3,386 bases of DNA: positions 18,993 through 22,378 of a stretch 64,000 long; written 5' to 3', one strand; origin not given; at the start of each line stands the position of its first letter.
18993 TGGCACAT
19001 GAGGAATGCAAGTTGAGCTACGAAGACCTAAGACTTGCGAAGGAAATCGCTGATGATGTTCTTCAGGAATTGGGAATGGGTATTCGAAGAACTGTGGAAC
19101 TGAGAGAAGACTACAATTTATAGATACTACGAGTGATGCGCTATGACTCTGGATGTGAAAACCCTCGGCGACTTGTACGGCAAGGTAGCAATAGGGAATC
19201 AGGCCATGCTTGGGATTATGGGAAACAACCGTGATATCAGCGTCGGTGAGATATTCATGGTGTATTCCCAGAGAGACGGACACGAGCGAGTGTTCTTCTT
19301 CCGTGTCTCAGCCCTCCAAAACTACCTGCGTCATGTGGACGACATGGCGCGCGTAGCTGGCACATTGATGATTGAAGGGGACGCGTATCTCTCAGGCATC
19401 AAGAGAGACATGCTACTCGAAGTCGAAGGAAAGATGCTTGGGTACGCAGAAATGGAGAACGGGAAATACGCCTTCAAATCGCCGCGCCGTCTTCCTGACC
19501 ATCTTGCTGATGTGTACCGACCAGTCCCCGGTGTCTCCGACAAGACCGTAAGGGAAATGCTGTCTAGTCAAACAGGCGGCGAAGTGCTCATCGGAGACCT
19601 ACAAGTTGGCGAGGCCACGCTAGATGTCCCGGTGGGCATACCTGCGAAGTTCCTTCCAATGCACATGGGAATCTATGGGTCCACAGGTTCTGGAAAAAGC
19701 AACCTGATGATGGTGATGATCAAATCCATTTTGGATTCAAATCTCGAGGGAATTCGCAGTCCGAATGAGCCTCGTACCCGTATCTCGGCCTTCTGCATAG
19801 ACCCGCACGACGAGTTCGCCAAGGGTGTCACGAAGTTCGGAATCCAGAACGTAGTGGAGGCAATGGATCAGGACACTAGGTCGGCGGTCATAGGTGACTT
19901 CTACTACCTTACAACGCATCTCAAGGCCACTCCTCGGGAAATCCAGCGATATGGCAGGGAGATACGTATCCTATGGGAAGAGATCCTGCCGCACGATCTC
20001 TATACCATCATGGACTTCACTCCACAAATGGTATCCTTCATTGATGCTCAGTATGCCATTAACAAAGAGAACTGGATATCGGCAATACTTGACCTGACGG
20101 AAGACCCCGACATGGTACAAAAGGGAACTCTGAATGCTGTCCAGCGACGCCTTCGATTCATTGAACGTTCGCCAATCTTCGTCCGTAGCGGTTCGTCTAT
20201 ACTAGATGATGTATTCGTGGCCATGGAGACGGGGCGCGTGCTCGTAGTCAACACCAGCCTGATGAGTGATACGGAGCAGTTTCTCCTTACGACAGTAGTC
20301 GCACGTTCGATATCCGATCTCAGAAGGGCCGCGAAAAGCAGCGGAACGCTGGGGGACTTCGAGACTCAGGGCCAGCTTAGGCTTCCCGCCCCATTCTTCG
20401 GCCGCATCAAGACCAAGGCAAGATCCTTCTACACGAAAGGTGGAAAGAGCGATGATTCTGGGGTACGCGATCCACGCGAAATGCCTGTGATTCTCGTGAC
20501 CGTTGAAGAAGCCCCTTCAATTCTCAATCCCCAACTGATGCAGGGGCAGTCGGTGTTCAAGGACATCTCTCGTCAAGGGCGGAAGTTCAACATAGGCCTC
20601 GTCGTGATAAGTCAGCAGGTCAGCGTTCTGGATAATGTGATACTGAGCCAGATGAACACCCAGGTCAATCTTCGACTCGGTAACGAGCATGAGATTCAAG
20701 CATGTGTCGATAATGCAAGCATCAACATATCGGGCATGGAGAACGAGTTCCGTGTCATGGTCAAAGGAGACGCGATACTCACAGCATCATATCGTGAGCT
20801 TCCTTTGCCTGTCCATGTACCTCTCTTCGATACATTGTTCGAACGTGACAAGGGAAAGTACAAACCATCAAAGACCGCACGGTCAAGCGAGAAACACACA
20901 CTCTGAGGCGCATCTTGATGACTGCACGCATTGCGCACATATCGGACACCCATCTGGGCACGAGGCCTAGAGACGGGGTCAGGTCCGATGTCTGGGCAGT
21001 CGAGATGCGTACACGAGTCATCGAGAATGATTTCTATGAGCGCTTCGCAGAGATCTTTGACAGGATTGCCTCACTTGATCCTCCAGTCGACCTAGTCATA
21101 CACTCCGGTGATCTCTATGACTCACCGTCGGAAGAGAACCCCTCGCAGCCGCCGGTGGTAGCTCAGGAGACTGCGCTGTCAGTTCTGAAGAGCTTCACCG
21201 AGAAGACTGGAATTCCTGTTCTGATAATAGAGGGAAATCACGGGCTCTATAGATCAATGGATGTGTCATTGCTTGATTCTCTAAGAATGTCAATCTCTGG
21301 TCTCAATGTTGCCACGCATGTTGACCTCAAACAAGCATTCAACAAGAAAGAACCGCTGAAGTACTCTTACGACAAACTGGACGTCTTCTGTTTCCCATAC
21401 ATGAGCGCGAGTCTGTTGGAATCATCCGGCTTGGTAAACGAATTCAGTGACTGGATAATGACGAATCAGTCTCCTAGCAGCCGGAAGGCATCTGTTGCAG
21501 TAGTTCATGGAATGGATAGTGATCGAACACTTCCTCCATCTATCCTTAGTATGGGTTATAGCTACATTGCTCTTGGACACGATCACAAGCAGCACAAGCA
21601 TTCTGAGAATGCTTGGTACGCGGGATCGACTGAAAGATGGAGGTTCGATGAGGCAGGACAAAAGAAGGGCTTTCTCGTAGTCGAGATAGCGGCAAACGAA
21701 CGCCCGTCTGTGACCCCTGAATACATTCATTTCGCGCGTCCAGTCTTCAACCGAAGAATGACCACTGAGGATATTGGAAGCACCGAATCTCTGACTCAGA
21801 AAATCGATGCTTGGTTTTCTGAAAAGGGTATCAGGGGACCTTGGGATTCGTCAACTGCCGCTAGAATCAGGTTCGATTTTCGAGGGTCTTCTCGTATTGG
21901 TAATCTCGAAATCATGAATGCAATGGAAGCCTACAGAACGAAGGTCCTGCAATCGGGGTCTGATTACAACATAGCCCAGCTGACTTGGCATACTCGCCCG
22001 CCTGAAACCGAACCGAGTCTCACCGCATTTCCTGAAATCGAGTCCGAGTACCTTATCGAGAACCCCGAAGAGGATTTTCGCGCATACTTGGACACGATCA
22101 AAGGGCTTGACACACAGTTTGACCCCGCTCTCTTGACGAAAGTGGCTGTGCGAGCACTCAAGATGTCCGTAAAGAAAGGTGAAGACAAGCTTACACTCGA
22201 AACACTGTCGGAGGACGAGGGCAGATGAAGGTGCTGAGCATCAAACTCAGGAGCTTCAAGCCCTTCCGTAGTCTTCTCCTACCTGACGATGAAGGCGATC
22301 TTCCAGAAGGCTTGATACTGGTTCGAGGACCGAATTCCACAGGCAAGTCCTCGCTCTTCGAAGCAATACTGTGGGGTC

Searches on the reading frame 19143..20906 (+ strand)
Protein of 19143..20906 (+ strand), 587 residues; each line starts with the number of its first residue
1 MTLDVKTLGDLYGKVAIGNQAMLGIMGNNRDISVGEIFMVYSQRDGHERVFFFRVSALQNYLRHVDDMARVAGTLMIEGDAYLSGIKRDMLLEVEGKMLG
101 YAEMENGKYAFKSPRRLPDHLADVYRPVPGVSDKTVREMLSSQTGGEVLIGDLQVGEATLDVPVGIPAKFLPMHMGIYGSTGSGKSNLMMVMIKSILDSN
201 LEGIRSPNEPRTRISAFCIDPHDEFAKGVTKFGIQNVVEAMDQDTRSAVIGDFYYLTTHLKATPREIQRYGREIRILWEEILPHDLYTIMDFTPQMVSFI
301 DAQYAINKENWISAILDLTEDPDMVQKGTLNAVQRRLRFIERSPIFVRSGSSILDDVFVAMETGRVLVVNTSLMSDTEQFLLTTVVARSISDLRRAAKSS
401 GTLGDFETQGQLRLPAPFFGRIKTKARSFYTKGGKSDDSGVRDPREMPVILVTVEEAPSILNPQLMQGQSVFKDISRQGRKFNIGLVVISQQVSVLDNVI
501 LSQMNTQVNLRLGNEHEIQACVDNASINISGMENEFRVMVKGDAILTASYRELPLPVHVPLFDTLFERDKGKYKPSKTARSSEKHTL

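Call 20: search_protein_families(library=pfam, proteins=[window:19143-20906:+], max_evalue=0.0001)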
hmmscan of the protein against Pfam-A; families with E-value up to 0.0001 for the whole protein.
window:19143-20906:+ (587 aa): 3 families
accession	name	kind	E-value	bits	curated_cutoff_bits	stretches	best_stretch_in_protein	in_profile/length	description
PF01935.23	DUF87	-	8.4e-15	55.9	23.2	1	156-390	4-220/220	Helicase HerA, central domain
PF12846.13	AAA_10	-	8.5e-05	22.2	27.5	0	454-529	246-320/362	AAA-like domain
PF01580.24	FtsK_SpoIIIE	-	9.3e-05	22.4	24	0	153-197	20-64/221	FtsK/SpoIIIE family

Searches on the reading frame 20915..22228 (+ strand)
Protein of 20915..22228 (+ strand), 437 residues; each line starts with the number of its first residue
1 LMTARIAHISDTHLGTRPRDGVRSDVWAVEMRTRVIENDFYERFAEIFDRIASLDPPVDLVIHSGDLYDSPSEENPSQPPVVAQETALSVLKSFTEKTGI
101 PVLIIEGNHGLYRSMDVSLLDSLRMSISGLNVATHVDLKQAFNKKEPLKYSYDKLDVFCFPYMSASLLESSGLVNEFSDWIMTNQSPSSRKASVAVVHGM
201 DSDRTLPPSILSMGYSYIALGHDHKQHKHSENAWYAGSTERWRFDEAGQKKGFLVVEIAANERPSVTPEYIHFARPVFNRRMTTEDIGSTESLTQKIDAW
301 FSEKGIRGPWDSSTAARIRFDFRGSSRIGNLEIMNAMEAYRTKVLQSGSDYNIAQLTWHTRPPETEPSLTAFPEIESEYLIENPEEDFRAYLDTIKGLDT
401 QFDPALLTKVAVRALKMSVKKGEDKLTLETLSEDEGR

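Call 20: search_protein_families(library=pfam, proteins=[window:20915-22228:+], max_evalue=0.0001)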
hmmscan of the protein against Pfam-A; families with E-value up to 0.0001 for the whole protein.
window:20915-22228:+ (437 aa): 2 families
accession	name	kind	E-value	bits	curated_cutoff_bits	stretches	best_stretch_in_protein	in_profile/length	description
PF00149.33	Metallophos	-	2.2e-11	45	21.5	1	5-225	2-190/191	Calcineurin-like phosphoesterase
PF12850.12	Metallophos_2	-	2.5e-06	28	27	0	5-136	2-89/154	Calcineurin-like phosphoesterase superfamily domain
